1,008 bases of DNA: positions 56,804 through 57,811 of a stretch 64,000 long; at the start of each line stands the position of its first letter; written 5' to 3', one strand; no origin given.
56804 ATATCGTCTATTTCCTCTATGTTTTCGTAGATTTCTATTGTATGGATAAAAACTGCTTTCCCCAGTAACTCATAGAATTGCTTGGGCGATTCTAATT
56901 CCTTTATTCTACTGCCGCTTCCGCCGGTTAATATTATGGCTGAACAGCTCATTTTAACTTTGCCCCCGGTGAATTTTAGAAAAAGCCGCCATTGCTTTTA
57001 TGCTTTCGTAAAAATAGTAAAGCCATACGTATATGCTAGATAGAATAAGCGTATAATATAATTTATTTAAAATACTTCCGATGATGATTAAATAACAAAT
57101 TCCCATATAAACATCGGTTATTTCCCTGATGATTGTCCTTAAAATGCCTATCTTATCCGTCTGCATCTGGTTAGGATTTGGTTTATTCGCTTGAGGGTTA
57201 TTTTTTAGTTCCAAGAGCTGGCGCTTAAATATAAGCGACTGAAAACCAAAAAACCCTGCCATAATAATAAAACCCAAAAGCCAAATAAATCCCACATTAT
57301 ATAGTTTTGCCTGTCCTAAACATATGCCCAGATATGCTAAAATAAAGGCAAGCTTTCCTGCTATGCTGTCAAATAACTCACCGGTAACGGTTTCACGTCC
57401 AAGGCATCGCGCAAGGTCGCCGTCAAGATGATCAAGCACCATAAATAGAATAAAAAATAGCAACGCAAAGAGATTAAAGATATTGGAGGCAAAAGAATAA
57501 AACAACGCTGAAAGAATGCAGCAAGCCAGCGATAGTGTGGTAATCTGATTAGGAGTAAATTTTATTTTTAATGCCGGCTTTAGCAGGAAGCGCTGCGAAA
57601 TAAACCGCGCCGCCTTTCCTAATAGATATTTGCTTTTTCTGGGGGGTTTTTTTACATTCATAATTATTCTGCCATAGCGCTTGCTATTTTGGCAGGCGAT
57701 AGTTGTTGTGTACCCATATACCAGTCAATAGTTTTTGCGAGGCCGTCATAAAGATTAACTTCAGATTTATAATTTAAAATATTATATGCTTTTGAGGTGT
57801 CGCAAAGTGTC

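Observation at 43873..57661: CDP-alcohol route: two CDP-alcohol phosphotransferase-family membrane proteins and an IspD/TarI-like cytidylyltransferase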

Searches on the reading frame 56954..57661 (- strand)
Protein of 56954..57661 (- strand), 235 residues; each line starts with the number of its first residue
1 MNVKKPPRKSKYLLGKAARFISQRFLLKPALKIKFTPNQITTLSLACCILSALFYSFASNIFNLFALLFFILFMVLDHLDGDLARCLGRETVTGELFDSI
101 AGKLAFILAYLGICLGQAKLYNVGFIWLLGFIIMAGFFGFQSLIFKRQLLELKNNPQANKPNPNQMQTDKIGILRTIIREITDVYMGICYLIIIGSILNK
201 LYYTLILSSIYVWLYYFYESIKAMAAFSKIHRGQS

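Call 4: search_protein_families(library=pfam, proteins=[window:56954-57661:-], max_evalue=0.01)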
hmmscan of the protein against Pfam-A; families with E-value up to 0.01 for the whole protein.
window:56954-57661:- (235 aa): 1 family
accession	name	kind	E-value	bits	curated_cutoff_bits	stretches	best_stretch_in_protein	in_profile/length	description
PF01066.26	CDP-OH_P_transf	-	7.2e-14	52.9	22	1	36-139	3-101/152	CDP-alcohol phosphatidyltransferase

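Call 7: search_protein_families(library=ncbifam, proteins=[window:56954-57661:-], max_evalue=0.001)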
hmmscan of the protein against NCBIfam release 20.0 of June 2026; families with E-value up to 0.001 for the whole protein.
window:56954-57661:- (235 aa): 7 families
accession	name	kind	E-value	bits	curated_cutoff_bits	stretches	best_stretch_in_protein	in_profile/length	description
NF040950.1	archin_ph_syn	equivalog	3.2e-14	53.2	180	1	28-133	17-122/191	archaetidylinositol phosphate synthase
NF045883.1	PIPSynth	equivalog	2.4e-08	33.9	170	1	30-105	18-91/197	phosphatidylinositol phosphate synthase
NF041135.1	IPPtranDIPPsyn_Thcocales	equivalog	3.2e-07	29.7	580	1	29-110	244-323/419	bifunctional L-myo-inositol-1-phosphate cytidylyltransferase/CDP-L-myo-inositol myo-inositolphosphotransferase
NF052561.1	PIPSynBT1523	equivalog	5.4e-06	26.3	350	1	27-116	17-113/232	hypothetical protein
TIGR00560.1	pgsA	equivalog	1.5e-05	25.6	109.1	1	36-114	3-84/183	CDP-diacylglycerol--glycerol-3-phosphate 3-phosphatidyltransferase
NF053678.1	ClpnSynClsA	equivalog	2.4e-05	24.6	240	1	37-111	6-77/180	cardiolipin synthase ClsA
TIGR00473.1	pssA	equivalog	0.00013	22.1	107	1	49-115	8-72/153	CDP-diacylglycerol--serine O-phosphatidyltransferase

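Call 11: find_homologous_proteins(query=window:56954-57661:-, max_evalue=0.001)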
Query window:56954-57661:- (235 aa): 7 proteins with E <= 0.001 among 517 candidates.
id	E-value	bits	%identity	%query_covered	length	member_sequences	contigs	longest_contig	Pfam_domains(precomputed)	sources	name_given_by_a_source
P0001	2.6e-149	513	100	100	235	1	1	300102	PF01066.27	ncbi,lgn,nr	ncbi:MAG: CDP-alcohol phosphatidyltransferase family protein [Candidatus Omnitrophota bacterium]|nr:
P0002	1.5e-121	423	82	100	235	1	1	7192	PF01066.27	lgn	-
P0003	1.5e-120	419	81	99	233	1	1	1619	PF01066.27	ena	-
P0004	4.8e-83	297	60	100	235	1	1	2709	PF01066.27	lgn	-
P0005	3.4e-52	196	43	97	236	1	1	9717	PF01066.27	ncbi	-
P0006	4.2e-52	195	42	97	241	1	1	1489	PF01066.27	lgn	-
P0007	4.2e-4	38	27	83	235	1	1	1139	PF01066.27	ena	-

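Call 15: find_encoding_contigs(protein=P0005, flank=10000, max_places=4)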
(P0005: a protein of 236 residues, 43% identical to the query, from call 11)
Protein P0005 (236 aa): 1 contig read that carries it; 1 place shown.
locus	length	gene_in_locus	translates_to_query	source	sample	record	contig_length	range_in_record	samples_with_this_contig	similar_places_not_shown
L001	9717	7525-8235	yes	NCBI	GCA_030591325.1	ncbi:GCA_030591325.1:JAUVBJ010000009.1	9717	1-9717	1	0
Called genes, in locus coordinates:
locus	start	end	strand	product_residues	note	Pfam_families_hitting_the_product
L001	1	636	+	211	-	?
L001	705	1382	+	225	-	PF09837:DUF2064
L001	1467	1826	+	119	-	PF01050:MannoseP_isomer, PF07883:Cupin_2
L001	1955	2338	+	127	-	PF00903:Glyoxalase, PF12681:Glyoxalase_2 (weak), PF13669:Glyoxalase_4, PF22677:Ble-like_N (faint), PF18029:Glyoxalase_6 (weak), PF21701:GLOD4_C (weak)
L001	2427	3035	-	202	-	PF14371:DUF4412 (weak)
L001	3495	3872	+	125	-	PF00072:Response_reg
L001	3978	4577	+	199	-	-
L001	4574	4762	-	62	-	-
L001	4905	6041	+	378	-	PF17761:DUF1016_N, PF00565:SNase (weak)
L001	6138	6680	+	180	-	PF01909:NTP_transf_2, PF18765:Polbeta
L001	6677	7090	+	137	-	-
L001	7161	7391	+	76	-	-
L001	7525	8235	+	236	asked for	PF01066:CDP-OH_P_transf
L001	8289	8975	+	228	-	PF01128:IspD, PF12804:NTP_transf_3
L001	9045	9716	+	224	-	?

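Call 16: find_encoding_contigs(protein=P0002, flank=10000, max_places=4)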
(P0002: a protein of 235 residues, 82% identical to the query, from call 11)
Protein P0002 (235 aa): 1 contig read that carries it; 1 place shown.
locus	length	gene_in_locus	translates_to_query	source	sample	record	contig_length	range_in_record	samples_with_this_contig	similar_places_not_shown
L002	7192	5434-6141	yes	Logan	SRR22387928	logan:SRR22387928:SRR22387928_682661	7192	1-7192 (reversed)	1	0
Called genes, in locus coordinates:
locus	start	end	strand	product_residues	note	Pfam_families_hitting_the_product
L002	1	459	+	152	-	?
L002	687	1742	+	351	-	-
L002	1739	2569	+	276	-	-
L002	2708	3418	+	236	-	PF01261:AP_endonuc_2 (weak)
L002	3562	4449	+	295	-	PF04230:PS_pyruv_trans (weak)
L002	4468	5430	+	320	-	PF01073:3Beta_HSD, PF01370:Epimerase, PF02719:Polysacc_synt_2, PF05368:NmrA (faint), PF13460:NAD_binding_10, PF16363:GDP_Man_Dehyd, PF07993:NAD_binding_4 (weak)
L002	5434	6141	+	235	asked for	PF01066:CDP-OH_P_transf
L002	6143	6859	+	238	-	PF00483:NTP_transferase (weak), PF01128:IspD, PF12804:NTP_transf_3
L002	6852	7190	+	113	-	?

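Call 17: search_protein_families(library=pfam, proteins=[L001:9045-9716:+, L001:8289-8975:+], max_evalue=0.01)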
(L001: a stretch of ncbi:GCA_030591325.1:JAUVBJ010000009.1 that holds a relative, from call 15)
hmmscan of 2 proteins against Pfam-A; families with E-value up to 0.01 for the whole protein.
L001:9045-9716:+ (224 aa): 10 families
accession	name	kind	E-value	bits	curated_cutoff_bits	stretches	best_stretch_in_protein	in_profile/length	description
PF01370.27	Epimerase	-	2.1e-50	171.8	20.9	1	4-223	1-224/240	NAD dependent epimerase/dehydratase family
PF16363.11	GDP_Man_Dehyd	-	7.1e-39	134.6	27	1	5-220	1-233/332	GDP-mannose 4,6 dehydratase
PF01073.25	3Beta_HSD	-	2.5e-34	119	22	1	5-222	1-227/280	3-beta hydroxysteroid dehydrogenase/isomerase family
PF07993.18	NAD_binding_4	-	2.4e-18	66.7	20.1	1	6-219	1-257/258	Male sterility protein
PF13460.12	NAD_binding_10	-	1.5e-16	61.3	27.2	1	8-168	1-141/184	NAD(P)H-binding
PF04321.23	RmlD_sub_bind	-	1.4e-14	54.3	27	1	3-177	2-155/287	RmlD substrate binding domain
PF02719.21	Polysacc_synt_2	-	1.7e-14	54.2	20.2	1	4-122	1-131/293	Polysaccharide biosynthesis protein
PF05368.20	NmrA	-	2.4e-11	44.3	27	1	2-122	3-110/298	NmrA-like family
PF00106.31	adh_short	-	4.1e-08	33.4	26.6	1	2-122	1-131/195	short chain dehydrogenase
PF08659.16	KR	-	2.6e-06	27.9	22.6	1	4-128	3-146/180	KR domain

L001:8289-8975:+ (228 aa): 3 families
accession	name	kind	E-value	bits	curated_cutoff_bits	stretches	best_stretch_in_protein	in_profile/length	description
PF01128.25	IspD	-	1.9e-41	142.7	27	1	6-226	2-220/221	2-C-methyl-D-erythritol 4-phosphate cytidylyltransferase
PF12804.13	NTP_transf_3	-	1.1e-09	39.1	27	1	7-138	1-124/160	MobA-like NTP transferase domain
PF00483.29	NTP_transferase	-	0.0003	20.9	21.2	1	7-100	2-93/245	Nucleotidyl transferase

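Call 20: search_solved_structures(query=A1, max_evalue=0.01, show_alignments=3)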
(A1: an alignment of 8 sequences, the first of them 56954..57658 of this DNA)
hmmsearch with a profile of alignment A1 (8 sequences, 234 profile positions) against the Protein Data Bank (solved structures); distinct sequences matched with E-value up to 0.01: 15.
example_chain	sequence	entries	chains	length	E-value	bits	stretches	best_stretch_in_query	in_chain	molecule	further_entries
4o6m_A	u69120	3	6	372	2.2e-19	73.2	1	11-133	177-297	AF2299, a CDP-alcohol phosphotransferase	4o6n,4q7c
4mnd_A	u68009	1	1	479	7.8e-10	42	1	12-114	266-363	CTP L-myo-inositol-1-phosphate cytidylyltransferase/CDP-L-myo-inositol myo-inositolphospho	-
8gyw_B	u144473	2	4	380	3.9e-06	29.9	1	34-131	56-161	Choline/ethanolaminephosphotransferase 1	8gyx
6h53_A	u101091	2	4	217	4e-06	29.8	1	20-115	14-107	CDP-diacylglycerol--inositol 3-phosphatidyltransferase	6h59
6h5a_A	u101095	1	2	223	4.3e-06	29.7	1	20-115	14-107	CDP-diacylglycerol--inositol 3-phosphatidyltransferase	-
7drj_A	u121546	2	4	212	5.3e-06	29.5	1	36-127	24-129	CDP-diacylglycerol--glycerol-3-phosphate 3-phosphatidyltransferase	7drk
8ero_A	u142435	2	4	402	6e-05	26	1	34-140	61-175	Cholinephosphotransferase 1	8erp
6wm5_A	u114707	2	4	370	0.00011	25.1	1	19-114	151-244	AfCTD-Phosphatidylinositol-phosphate synthase (PIPS) fusion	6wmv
9uet_A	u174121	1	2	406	0.00022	24.2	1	34-146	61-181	Cholinephosphotransferase 1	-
5d92_D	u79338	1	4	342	0.00073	22.5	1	23-129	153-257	AF2299 protein,Phosphatidylinositol synthase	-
7pow_A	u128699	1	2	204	0.0013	21.7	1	68-105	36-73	CDP-diacylglycerol--serine O-phosphatidyltransferase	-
7b1k_A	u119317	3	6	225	0.0015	21.4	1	67-105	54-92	CDP-diacylglycerol--serine O-phosphatidyltransferase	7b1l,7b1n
5d91_A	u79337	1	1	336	0.002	21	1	25-129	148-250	AF2299 protein,Phosphatidylinositol synthase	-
8ul9_A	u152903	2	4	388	0.0031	20.4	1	34-131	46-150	Cholinephosphotransferase 1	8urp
8urt_A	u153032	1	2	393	0.0032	20.4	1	34-131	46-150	Cholinephosphotransferase 1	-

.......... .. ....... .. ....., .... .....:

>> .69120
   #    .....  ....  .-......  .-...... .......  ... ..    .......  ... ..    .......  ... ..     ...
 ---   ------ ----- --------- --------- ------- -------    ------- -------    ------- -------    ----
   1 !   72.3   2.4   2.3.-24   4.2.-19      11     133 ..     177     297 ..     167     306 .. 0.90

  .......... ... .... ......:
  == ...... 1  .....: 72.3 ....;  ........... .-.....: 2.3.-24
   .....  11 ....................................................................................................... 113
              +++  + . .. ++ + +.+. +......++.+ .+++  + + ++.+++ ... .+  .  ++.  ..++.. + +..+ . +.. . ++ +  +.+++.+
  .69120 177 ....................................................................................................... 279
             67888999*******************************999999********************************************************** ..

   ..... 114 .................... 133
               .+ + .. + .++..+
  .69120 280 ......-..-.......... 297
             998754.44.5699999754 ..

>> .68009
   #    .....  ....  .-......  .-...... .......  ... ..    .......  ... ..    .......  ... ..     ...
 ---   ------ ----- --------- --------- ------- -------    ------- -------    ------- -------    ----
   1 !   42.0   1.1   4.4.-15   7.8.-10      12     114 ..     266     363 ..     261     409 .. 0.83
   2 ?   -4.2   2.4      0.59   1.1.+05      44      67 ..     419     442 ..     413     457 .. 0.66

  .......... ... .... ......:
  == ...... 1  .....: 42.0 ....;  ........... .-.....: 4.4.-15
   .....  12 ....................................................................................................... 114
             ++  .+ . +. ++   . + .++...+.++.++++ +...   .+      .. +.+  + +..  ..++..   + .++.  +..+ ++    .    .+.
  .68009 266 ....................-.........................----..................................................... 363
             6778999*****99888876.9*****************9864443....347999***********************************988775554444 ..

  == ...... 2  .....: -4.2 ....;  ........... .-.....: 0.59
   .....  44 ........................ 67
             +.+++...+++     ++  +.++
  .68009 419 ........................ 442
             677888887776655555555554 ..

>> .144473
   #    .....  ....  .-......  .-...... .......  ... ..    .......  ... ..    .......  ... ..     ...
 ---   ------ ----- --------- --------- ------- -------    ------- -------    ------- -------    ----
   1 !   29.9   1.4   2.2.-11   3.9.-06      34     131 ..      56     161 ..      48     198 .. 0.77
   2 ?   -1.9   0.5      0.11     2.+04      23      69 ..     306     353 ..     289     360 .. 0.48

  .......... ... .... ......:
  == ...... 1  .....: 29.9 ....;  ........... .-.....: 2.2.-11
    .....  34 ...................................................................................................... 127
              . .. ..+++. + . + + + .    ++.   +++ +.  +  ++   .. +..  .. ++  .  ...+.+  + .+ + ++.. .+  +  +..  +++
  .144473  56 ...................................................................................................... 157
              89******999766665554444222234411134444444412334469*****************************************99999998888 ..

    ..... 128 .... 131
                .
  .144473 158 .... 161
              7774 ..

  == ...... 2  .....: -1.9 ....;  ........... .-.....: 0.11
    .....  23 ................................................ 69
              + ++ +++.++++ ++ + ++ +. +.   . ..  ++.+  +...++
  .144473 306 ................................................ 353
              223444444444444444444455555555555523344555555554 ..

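Call 25: search_protein_representatives(alignment_id=A1)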
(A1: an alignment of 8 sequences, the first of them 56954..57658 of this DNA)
Query: 8 sequences, 234 profile positions. Proteins with E-value up to 0.001 (for the whole library): 19093; up to 1e-10: 3319; up to 1e-30: 14. The best 150 are listed.
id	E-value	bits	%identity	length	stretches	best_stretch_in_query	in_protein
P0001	7.0e-112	389.1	-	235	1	1-233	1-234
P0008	3.8e-88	311.4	-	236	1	3-231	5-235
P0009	7.3e-85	300.7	-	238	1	3-232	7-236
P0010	3.3e-69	249.5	-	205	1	5-202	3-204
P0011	7.2e-55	202.5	-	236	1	1-228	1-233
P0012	6.4e-54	199.4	-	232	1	5-224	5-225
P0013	1.1e-53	198.6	-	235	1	10-225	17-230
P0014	2.1e-52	194.5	-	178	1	3-160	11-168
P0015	1.2e-44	169.1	-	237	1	10-226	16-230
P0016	7.6e-40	153.4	-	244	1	11-222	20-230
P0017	2.4e-36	141.9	-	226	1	7-224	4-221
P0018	3.2e-34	134.9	-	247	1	11-232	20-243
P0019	1.7e-33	132.6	-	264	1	8-229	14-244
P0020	4.9e-33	131.1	-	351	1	23-229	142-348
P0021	2.3e-30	122.4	-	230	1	6-220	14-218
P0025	1.8e-28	116.1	-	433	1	12-212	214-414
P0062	4.8e-24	101.6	-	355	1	30-231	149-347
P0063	4.9e-24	101.6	-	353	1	11-227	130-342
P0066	7.4e-24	101.0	-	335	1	8-222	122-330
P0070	1.6e-23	100.0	-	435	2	12-143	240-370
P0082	4.5e-23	98.5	-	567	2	21-134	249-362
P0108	6.6e-22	94.7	-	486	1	14-214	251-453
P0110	6.7e-22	94.6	-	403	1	16-146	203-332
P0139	4.5e-21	91.9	-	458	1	8-151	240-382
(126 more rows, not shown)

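Call 27: find_related_loci(query=A1, collection=genome_contigs, flank=10000)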
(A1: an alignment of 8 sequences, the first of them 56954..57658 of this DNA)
Query A1 (234 aa) in genome_contigs; peptide patterns used: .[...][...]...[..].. (x = any residue, [..] = any of these).
455 stretches matched a pattern; 17 encode a relative of the query (tblastn E <= 1e-3); 17 distinct loci.
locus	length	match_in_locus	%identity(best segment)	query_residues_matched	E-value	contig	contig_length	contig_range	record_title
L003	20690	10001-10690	41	3-233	2e-56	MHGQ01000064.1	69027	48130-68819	MAG: Omnitrophica WOR_2 bacterium RIFCSPHIGHO2_02_FULL_50_17 rifcsphigho2_02_scaffold_6511, whole genome shotgun sequenc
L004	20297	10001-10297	34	4-97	4e-12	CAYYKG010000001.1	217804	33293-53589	MAG TPA_asm: uncultured Syntrophorhabdus sp. isolate SRP241326_co4_217 genome assembly, contig: NODE_49_length_217804_co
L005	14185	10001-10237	39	18-97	2e-11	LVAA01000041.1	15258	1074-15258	MAG: Syntrophobacterales bacterium Delta_02 Delta_02_contig_8261, whole genome shotgun sequence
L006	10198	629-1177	25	22-218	8e-11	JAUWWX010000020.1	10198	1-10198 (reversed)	MAG: archaeon isolate CSMAG_2669 CSMAG_2669_k127_481775_length_10198_cov_9.0000, whole genome shotgun sequence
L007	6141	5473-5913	23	32-176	3e-9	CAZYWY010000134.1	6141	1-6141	MAG TPA_asm: uncultured Pirellulales bacterium isolate SRP214966_co4_474 genome assembly, contig: NODE_17798_length_6141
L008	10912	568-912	32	6-119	7e-9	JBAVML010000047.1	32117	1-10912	MAG: Chthoniobacteraceae bacterium isolate MFD03081_ilm_asm_bin4 k127_6503, whole genome shotgun sequence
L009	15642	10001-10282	35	1-98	2e-8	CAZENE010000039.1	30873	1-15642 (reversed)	MAG TPA_asm: uncultured Syntrophorhabdus sp. isolate SRP192927_co10_462 genome assembly, contig: NODE_762_length_30873_c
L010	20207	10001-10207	35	35-103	1e-7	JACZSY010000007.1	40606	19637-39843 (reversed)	MAG: SAR324 cluster bacterium isolate B11T3L8 B11T3L8_NODE193, whole genome shotgun sequence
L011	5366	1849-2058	34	34-103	2e-7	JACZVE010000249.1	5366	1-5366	MAG: SAR324 cluster bacterium isolate B17T1L6 B17T1L6_NODE7374, whole genome shotgun sequence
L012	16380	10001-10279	28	1-97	3e-7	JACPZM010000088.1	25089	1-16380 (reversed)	MAG: Candidatus Troglogloeales bacterium isolate NC_groundwater_889_Pr1_S2p5_48_16 Montesol18_S2p5_coassembly_scaffold_6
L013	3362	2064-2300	35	22-98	1e-6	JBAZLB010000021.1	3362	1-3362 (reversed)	MAG: Candidatus Omnitrophota bacterium isolate SO_2017_LW4_158 scaffold_58640_c1_LW137-91_2017, whole genome shotgun seq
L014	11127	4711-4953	32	36-114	3e-6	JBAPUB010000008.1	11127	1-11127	MAG: Actinomycetes bacterium isolate MFD02847_ilm_asm_bin1 k127_209739, whole genome shotgun sequence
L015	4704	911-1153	31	58-144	9e-6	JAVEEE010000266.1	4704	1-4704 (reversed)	MAG: Frankiaceae bacterium isolate BP_193 scaffold_3148420, whole genome shotgun sequence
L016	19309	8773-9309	25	27-210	2e-5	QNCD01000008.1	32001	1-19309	MAG: Candidatus Omnitrophota bacterium isolate B70_G16 B70_Guay16_scaffold_00441, whole genome shotgun sequence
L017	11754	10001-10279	31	23-114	1e-5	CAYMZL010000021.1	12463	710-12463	MAG TPA_asm: uncultured Dehalococcoidia bacterium isolate binchicken_co138_79 genome assembly, contig: NODE_695_length_1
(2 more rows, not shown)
